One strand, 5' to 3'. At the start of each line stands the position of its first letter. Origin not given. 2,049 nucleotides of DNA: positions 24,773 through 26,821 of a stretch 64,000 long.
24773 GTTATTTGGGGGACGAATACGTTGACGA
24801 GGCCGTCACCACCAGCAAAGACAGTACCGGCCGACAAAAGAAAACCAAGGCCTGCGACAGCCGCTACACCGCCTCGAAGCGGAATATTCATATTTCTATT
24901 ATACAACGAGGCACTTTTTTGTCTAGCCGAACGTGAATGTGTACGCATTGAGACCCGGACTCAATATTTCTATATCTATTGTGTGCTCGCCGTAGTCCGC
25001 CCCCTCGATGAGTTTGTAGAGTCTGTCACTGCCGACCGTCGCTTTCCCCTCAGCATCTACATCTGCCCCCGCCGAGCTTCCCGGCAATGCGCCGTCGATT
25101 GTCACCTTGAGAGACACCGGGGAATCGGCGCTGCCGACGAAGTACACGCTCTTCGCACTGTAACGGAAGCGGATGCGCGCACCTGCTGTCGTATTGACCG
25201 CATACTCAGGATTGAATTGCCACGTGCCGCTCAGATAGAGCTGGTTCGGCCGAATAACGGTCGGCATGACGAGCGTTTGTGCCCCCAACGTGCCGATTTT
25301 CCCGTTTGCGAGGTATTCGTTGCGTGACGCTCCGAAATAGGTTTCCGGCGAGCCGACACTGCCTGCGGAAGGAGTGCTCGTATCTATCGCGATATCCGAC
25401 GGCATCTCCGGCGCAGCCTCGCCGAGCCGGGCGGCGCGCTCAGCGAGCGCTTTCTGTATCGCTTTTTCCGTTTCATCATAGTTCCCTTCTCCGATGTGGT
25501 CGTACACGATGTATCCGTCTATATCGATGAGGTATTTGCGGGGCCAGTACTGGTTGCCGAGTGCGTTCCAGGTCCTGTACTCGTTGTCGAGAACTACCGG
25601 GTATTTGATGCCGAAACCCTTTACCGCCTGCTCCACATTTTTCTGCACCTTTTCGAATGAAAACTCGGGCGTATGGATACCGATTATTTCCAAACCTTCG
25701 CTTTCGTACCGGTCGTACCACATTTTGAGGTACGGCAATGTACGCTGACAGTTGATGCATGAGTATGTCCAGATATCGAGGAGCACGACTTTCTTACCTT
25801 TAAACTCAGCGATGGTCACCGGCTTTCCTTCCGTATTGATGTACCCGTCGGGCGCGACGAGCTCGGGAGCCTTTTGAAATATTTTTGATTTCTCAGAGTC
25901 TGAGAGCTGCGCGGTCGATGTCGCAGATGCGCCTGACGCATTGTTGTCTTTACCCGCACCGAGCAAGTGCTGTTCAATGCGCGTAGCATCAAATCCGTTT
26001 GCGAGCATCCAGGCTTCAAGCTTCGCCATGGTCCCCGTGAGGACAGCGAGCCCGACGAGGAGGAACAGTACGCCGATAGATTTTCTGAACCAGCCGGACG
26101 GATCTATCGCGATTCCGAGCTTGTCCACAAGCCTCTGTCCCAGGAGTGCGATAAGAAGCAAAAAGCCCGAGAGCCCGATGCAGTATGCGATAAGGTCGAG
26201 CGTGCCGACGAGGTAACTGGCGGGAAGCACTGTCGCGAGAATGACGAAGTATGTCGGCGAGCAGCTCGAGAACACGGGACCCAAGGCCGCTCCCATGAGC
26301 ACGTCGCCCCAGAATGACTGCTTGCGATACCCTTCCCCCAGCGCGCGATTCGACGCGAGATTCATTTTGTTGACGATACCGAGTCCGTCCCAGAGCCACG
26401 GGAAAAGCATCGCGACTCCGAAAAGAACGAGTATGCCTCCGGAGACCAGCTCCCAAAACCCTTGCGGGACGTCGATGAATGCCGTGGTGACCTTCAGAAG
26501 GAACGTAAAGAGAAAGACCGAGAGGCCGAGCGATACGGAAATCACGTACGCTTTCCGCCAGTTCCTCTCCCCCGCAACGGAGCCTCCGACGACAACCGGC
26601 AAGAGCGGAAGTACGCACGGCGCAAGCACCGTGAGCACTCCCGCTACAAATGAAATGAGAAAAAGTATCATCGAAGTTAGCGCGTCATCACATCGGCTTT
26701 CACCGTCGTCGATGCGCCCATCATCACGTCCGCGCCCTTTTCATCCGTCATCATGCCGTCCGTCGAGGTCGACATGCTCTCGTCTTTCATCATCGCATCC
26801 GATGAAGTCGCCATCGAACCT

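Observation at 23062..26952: Scs-like envelope redox/metal module: Met-rich membrane peptide, DipZ-like CcdA-thioredoxin fusion, Cys-rich HYR-repeat surface protein, all co-oriented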

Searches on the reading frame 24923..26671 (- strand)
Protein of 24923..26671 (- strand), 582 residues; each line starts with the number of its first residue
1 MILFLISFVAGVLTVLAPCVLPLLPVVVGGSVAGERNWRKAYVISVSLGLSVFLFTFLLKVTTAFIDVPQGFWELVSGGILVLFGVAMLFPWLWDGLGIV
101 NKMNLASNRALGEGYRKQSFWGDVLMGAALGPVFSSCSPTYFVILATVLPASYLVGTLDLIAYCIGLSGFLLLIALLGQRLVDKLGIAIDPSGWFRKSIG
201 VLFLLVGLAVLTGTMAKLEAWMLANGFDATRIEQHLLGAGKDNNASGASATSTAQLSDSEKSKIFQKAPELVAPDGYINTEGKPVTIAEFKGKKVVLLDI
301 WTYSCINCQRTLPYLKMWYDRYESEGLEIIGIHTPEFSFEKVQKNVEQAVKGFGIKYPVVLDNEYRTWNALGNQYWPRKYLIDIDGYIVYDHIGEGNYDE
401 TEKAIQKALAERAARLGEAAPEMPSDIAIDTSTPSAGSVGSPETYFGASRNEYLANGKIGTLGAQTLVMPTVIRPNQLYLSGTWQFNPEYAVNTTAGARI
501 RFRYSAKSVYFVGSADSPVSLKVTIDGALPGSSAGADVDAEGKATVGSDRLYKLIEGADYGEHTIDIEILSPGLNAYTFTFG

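Call 3: search_protein_families(library=pfam, proteins=[window:24923-26671:-], max_evalue=0.01)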
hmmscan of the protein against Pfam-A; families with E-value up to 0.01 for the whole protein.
window:24923-26671:- (582 aa): 5 families
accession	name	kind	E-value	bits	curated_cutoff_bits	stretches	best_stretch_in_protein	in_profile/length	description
PF17991.7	Thioredoxin_10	-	4.6e-36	124.9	27.1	1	441-582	1-142/142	Thioredoxin like C-terminal domain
PF08534.16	Redoxin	-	1e-14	55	26.6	1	274-405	7-144/148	Redoxin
PF00578.27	AhpC-TSA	-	5.8e-13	49.3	26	1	266-390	3-123/124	AhpC/TSA family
PF13905.12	Thioredoxin_8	-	9.9e-09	35.9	27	1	294-388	2-94/94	Thioredoxin-like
PF02683.22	DsbD_TM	-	7.3e-07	29.1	27.1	1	4-210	5-214/219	Cytochrome C biogenesis protein transmembrane domain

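Call 4: search_protein_families(library=ncbifam, proteins=[window:24923-26671:-], max_evalue=0.01)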
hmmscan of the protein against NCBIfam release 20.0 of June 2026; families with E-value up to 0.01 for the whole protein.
window:24923-26671:- (582 aa): 7 families
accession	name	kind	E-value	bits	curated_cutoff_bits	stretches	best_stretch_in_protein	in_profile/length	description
NF002854.0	PRK03147.1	subfamily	6.9e-20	71.7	170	1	254-406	28-170/176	thiol-disulfide oxidoreductase ResA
NF041202.1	StoA_CxxC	exception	4.8e-10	39.5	210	1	281-394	42-150/163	endospore biogenesis thiol-disulfide oxidoreductase StoA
NF041054.1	WAxxUGC_long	equivalog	8.1e-09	35.2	300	1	267-391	83-197/354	ResA-like WAxxUGC motif-containing protein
NF047696.1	ThlDiSintTplARhiz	equivalog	9.9e-08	32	230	1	247-337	51-141/219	thiol:disulfide interchange protein TlpA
NF010625.0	PRK14018.1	equivalog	2.4e-06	26.3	522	1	288-401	51-165/521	bifunctional peptide-methionine (S)-S-oxide reductase MsrA/peptide-methionine (R)-S-oxide reductase MsrB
TIGR00385.1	dsbE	subfamily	3.5e-06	26.7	123.15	1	284-404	54-166/173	DsbE family thiol:disulfide interchange protein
NF011941.0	PRK15412.1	equivalog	0.0003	20.4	359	1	292-412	67-178/185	thiol:disulfide interchange protein DsbE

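Call 6: find_encoding_contigs(protein=window:24923-26671:-, flank=6000, max_places=6)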
Protein window:24923-26671:- (582 aa): no gene with exactly this product is on record in the collection.

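Call 7: find_homologous_proteins(query=window:24923-26671:-, max_evalue=1e-10)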
Query window:24923-26671:- (582 aa): 7375 proteins with E <= 1e-10 among 8000 candidates; the best 120 are listed.
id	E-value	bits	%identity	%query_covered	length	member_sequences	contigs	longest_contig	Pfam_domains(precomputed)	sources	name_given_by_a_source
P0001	0.0e+0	1310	100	100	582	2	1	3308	PF17991.8,PF08534.17,PF02683.23,PF13905.13,PF00578.28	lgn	-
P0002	1.8e-256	870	66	100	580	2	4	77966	PF17991.8,PF08534.17,PF02683.23,PF13905.13,PF00578.28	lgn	-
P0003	4.2e-256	869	66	100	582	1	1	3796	PF17991.8,PF08534.17,PF13905.13,PF00578.28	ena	-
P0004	9.3e-256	868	67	100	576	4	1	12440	PF17991.8,PF08534.17,PF02683.23,PF13905.13,PF00578.28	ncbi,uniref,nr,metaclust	ncbi:hypothetical protein A2851_01760 [Candidatus Kaiserbacteria bacterium RIFCSPHIGHO2_01_FULL_53_2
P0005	9.9e-256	868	66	100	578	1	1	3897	PF17991.8,PF08534.17,PF02683.23,PF13905.13,PF00578.28,PF13386.13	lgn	-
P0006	2.4e-254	863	66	100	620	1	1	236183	PF17991.8,PF08534.17,PF02683.23,PF13905.13,PF00578.28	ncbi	-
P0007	5.7e-254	862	65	100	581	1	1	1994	PF17991.8,PF08534.17,PF02683.23,PF13905.13,PF00578.28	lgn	-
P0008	5.4e-249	845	64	100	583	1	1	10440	PF17991.8,PF08534.17,PF02683.23,PF13905.13,PF00578.28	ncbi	-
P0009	1.3e-248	844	64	100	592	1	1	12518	PF17991.8,PF08534.17,PF13905.13,PF00578.28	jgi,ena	-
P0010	1.4e-248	844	66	100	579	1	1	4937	PF17991.8,PF08534.17,PF02683.23,PF13905.13,PF00578.28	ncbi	-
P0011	2.3e-248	843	64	100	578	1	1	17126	PF17991.8,PF08534.17,PF02683.23,PF13905.13,PF00578.28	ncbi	-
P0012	3.7e-248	843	66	100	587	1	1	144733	PF17991.8,PF08534.17,PF02683.23,PF13905.13,PF00578.28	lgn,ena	-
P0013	1.3e-247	841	65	100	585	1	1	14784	PF17991.8,PF08534.17,PF02683.23,PF13905.13,PF00578.28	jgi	jgi:cytochrome c biogenesis protein CcdA/thiol-disulfide isomerase/thioredoxin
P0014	2.1e-247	840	66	100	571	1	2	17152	PF17991.8,PF08534.17,PF02683.23,PF13905.13,PF00578.28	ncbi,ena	-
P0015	5.4e-247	839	64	100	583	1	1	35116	PF17991.8,PF08534.17,PF02683.23,PF13905.13,PF00578.28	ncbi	-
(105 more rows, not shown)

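Call 9: find_encoding_contigs(protein=P0002, flank=6000, max_places=2)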
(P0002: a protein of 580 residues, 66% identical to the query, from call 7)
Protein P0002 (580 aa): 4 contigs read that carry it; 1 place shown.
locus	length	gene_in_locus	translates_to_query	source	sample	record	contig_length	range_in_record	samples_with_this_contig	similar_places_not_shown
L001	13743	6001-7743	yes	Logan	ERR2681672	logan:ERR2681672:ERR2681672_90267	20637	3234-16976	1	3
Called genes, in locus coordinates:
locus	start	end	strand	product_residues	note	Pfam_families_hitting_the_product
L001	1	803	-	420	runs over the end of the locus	PF13393:tRNA-synt_His, PF00587:tRNA-synt_2b, PF03129:HGTP_anticodon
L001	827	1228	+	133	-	PF00856:SET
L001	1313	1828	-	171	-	PF01988:VIT1 (weak)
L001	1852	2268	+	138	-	PF00085:Thioredoxin (weak)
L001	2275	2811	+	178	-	PF02600:DsbB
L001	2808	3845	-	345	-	-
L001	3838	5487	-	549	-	PF01565:FAD_binding_4, PF02913:FAD-oxidase_C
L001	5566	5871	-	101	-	-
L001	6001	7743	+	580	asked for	PF02683:DsbD_TM (weak), PF00578:AhpC-TSA, PF08534:Redoxin, PF13905:Thioredoxin_8, PF17991:Thioredoxin_10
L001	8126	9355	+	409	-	PF00232:Glyco_hydro_1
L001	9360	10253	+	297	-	-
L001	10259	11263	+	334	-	PF02449:Glyco_hydro_42 (weak)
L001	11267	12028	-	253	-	PF08282:Hydrolase_3, PF03332:PMM (weak)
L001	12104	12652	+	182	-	PF06560:GPI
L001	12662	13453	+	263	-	PF00480:ROK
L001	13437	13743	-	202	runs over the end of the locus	PF09335:VTT_dom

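Call 10: find_encoding_contigs(protein=P0006, flank=6000, max_places=2)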
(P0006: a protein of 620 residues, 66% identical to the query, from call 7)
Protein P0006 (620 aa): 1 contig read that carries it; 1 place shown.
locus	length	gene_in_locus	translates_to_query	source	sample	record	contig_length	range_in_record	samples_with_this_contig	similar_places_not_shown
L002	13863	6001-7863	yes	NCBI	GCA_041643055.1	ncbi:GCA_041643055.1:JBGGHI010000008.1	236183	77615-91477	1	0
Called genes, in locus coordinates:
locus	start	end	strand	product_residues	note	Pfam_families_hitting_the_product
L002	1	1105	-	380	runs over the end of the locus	-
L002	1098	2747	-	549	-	PF01565:FAD_binding_4, PF02913:FAD-oxidase_C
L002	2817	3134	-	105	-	-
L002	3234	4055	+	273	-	PF00528:BPD_transp_1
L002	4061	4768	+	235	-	PF00005:ABC_tran, PF13304:AAA_21 (faint)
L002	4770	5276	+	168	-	-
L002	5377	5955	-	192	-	PF20803:PaaX_M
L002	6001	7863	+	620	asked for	PF02683:DsbD_TM (weak), PF00578:AhpC-TSA, PF08534:Redoxin, PF13905:Thioredoxin_8 (weak), PF17991:Thioredoxin_10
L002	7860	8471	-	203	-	-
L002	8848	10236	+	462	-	-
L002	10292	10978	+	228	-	PF01797:Y1_Tnp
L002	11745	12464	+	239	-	-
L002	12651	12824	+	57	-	-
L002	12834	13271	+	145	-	-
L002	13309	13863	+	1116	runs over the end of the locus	PF00353:HemolysinCabind (faint), PF19403:SpaA_2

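Call 11: find_encoding_contigs(protein=P0012, flank=6000, max_places=2)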
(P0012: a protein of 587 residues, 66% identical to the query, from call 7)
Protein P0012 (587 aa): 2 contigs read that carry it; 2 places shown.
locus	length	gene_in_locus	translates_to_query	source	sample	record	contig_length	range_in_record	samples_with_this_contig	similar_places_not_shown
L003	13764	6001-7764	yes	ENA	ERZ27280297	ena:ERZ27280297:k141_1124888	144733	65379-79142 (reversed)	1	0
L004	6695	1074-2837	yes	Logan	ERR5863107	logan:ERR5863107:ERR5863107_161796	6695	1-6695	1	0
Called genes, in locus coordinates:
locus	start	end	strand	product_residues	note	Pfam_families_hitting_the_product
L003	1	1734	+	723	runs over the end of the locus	-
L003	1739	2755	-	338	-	-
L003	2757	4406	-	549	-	PF01565:FAD_binding_4, PF02913:FAD-oxidase_C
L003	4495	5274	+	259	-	PF00528:BPD_transp_1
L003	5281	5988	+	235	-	PF00005:ABC_tran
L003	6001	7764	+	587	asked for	PF02683:DsbD_TM (weak), PF00578:AhpC-TSA, PF08534:Redoxin, PF13905:Thioredoxin_8, PF17991:Thioredoxin_10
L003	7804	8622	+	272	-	-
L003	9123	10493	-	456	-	PF09335:VTT_dom, PF08282:Hydrolase_3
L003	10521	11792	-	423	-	PF00464:SHMT, PF00155:Aminotran_1_2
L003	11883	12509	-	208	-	PF13521:AAA_28 (weak), PF02223:Thymidylate_kin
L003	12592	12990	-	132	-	-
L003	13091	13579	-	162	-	PF00383:dCMP_cyt_deam_1, PF14437:MafB19-deam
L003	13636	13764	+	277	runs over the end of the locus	PF00303:Thymidylat_synt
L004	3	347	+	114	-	?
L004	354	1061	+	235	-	PF00005:ABC_tran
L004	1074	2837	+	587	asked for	PF02683:DsbD_TM (weak), PF00578:AhpC-TSA, PF08534:Redoxin, PF13905:Thioredoxin_8, PF17991:Thioredoxin_10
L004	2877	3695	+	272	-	-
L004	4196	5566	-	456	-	PF09335:VTT_dom, PF08282:Hydrolase_3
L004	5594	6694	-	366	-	?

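Call 16: find_related_loci(query=A1, collection=genome_contigs, flank=5000)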
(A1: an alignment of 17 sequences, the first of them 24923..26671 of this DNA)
Query A1 (582 aa) in genome_contigs; peptide patterns used: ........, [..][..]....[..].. (x = any residue, [..] = any of these).
600 stretches matched a pattern (row limit reached: there are more); 598 encode a relative of the query (tblastn E <= 1e-3); the best 80 are kept; 80 distinct loci.
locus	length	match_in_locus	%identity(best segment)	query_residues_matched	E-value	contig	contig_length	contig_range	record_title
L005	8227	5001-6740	60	1-582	0e+0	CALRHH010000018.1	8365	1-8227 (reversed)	MAG: Candidatus Nomurabacteria bacterium isolate Ike-100m-40 genome assembly, contig: Ike-100-c3131, whole genome shotgu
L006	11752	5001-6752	56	1-582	0e+0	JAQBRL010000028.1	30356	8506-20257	MAG: Parcubacteria group bacterium isolate RYN_398 scaffold_1412120, whole genome shotgun sequence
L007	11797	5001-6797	53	1-582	0e+0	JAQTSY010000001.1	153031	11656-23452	MAG: Candidatus Paceibacterota bacterium isolate STB_28 NODE_246_length_153031_cov_7.491537_Sandtown_B, whole genome sho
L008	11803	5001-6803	54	1-582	0e+0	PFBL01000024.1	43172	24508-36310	MAG: Candidatus Kaiserbacteria bacterium CG10_big_fil_rev_8_21_14_0_10_56_12 CG10_8_21_14_0.10_scaffold_545_c, whole gen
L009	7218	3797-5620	52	1-582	0e+0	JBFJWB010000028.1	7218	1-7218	MAG: Candidatus Paceibacteria bacterium isolate Mix_sand19.2022.05.G.120 k141_984802_length_7218_cov_9.0000, whole genom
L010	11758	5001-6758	52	1-582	0e+0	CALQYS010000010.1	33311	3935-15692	MAG: Candidatus Nomurabacteria bacterium isolate Ike-100m-2 genome assembly, contig: Ike-100-c428, whole genome shotgun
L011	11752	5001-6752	52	1-582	0e+0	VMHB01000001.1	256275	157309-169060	MAG: Parcubacteria group bacterium Greene0714_7 Greene07147_scaffold_73, whole genome shotgun sequence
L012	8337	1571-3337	52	1-582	0e+0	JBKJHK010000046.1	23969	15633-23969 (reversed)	MAG: Parcubacteria group bacterium isolate ant_bin.105 S1Ck117_2867222_flag_1_multi_12.0000_len_23969, whole genome shot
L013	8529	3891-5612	53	1-582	0e+0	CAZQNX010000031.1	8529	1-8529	MAG TPA_asm: uncultured Candidatus Saccharibacteria bacterium isolate SRP298887_co1_182 genome assembly, contig: NODE_96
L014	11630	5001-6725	51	1-582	0e+0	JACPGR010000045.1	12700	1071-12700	MAG: Candidatus Magasanikbacteria bacterium isolate NC_groundwater_393_Ag_B-0.1um_39_15 GD18-4_B1_scaffold_826703, whole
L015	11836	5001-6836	50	1-582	0e+0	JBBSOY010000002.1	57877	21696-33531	MAG: Candidatus Paceibacteria bacterium isolate LS6_sbin.42 LS6_sbin.42_K_1229627_L_57877_cov_10.0000, whole genome shot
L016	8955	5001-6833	49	1-582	3e-178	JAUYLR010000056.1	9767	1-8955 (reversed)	MAG: bacterium isolate C24_metabat.bin.43 C24_k141_346896, whole genome shotgun sequence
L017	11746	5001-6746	48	1-582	4e-173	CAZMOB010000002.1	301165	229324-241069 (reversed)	MAG TPA_asm: uncultured Gammaproteobacteria bacterium isolate SRP296810_co1_58 genome assembly, contig: NODE_24_length_3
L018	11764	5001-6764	53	1-582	0e+0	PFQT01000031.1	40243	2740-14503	MAG: Candidatus Yonathbacteria bacterium CG_4_8_14_3_um_filter_46_25 CG_4_8_14_3_um_filter_scaffold_83_c, whole genome s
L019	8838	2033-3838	47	1-582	4e-162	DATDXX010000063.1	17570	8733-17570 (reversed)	MAG TPA_asm: Candidatus Paceibacterota bacterium isolate SMAG_U8150 k141_606289, whole genome shotgun sequence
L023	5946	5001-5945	72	1-320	6e-149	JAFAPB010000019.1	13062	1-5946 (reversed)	MAG: Candidatus Kaiserbacteria bacterium isolate CP_BM_ER_27 BM_ER_k147_5895449, whole genome shotgun sequence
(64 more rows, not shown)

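Call 33: find_encoding_contigs(protein=P0001, flank=6000, max_places=3)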
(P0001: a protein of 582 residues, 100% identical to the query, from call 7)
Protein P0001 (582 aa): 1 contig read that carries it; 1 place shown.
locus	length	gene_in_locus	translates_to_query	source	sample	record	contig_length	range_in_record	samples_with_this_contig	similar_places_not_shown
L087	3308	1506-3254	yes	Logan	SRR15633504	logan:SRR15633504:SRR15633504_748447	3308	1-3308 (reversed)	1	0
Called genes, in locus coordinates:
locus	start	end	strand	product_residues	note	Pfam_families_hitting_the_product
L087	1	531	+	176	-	?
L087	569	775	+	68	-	PF24250:HVO_2718 (weak), PF12844:HTH_19, PF13412:HTH_24 (weak), PF13560:HTH_31, PF01381:HTH_3, PF13413:HTH_25 (weak)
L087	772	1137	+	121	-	-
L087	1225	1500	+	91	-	-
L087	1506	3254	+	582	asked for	PF02683:DsbD_TM (weak), PF00578:AhpC-TSA, PF08534:Redoxin, PF13905:Thioredoxin_8, PF17991:Thioredoxin_10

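Call 53: search_solved_structures(query=window:24923-26671:-, max_evalue=0.00001)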
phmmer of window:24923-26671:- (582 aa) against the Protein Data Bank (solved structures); distinct sequences matched with E-value up to 0.00001: 25.
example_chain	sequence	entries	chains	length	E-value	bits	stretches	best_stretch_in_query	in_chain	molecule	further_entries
2hyx_A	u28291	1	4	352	2e-54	188.1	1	261-527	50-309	Protein dipZ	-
5cyy_A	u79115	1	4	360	2.1e-54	188.1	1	261-527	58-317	Protein DipZ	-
7djj_A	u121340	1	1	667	5e-19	71.2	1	276-412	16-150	Protein SUPPRESSOR OF QUENCHING 1, chloroplastic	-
6gc1_A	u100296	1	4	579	2.2e-18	69.1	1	269-400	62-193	NHL repeat-containing protein 2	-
4nmu_A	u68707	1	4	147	3e-17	65.4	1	256-407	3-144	Thiol-disulfide oxidoreductase ResA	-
7djk_A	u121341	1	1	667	6.1e-17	64.3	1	276-412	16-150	Protein SUPPRESSOR OF QUENCHING 1, chloroplastic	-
2b5x_A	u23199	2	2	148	2.5e-13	52.4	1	263-411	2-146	YkuV protein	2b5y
3c71_A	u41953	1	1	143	5.8e-13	51.2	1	279-390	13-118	Thiol-disulfide oxidoreductase resA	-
3c73_A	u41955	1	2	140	6e-13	51.1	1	279-390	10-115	Thiol-disulfide oxidoreductase resA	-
2h1b_A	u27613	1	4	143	1.5e-12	49.8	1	279-390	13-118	Thiol-disulfide oxidoreductase resA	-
1st9_A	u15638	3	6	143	1.5e-12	49.8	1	279-390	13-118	Thiol-disulfide oxidoreductase resA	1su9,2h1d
2f9s_A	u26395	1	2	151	1.8e-12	49.6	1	279-390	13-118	Thiol-disulfide oxidoreductase resA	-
2h1a_A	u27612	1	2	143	2.5e-11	45.8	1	279-390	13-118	Thiol-disulfide oxidoreductase resA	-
2h19_A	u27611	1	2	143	2.7e-11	45.7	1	279-390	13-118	Thiol-disulfide oxidoreductase resA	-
2l5o_A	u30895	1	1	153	8.9e-11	44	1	279-407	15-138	Putative thioredoxin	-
4hqz_A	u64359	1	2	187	4e-10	41.8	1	244-396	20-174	Thioredoxin family protein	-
2yp6_A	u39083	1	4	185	1.9e-09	39.6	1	258-396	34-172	THIOREDOXIN FAMILY PROTEIN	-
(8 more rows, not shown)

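Call 78: search_protein_families(library=padloc, proteins=[window:24923-26671:-], max_evalue=0.001)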
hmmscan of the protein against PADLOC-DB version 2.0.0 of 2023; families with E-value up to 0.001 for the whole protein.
window:24923-26671:- (582 aa): 0 families
